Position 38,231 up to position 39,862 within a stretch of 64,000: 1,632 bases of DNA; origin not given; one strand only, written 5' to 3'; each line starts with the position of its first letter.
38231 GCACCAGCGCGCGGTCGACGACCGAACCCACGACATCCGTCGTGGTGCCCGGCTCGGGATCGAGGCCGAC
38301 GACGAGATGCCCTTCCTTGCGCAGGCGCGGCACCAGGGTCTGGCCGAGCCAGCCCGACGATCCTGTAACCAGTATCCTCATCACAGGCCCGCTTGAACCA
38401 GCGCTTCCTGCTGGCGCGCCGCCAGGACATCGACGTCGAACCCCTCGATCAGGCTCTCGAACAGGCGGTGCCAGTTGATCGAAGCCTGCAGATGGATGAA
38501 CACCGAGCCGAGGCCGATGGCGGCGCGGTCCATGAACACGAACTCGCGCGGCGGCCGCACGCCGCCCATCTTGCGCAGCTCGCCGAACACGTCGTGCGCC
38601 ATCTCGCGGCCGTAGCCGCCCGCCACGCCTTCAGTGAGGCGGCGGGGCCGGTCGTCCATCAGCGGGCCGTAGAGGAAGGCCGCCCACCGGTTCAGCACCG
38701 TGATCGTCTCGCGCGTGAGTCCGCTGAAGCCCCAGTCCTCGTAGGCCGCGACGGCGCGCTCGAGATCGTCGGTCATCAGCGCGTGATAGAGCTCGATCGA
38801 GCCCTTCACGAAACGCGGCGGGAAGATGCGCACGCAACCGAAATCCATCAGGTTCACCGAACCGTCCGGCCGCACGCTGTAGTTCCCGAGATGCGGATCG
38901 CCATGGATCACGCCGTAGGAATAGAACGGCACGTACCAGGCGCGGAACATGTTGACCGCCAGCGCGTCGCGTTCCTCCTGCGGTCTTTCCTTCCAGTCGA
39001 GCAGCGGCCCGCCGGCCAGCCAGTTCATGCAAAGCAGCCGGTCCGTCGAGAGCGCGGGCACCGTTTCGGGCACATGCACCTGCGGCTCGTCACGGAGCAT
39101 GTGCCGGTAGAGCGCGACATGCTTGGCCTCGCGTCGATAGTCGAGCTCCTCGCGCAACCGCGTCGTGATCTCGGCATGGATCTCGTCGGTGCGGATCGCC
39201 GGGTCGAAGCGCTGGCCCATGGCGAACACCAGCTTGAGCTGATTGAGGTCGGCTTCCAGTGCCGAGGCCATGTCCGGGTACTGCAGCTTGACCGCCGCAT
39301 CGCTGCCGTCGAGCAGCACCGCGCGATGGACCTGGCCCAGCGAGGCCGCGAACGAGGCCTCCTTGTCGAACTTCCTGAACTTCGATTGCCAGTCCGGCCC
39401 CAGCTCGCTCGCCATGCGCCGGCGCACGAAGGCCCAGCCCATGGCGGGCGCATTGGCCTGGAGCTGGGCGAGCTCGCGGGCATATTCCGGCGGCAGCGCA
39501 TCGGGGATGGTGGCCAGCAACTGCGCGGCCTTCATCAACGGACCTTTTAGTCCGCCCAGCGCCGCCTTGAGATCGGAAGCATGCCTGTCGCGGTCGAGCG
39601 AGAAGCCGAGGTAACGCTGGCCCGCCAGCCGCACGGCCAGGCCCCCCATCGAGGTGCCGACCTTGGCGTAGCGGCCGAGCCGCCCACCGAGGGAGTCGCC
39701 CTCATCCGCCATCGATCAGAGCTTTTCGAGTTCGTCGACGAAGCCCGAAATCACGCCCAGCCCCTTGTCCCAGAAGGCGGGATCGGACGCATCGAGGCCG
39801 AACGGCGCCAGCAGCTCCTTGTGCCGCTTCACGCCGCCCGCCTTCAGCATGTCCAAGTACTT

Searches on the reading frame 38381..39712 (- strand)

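Call 70: search_protein_families(library=pfam, proteins=[window:38381-39712:-], max_evalue=0.00001)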
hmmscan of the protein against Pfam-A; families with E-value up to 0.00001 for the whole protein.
window:38381-39712:- (443 aa): 1 family
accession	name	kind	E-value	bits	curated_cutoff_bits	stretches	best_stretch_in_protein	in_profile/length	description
PF03109.22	ABC1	-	4.1e-56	190.3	22.9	1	83-321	1-241/244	ABC1 atypical kinase-like domain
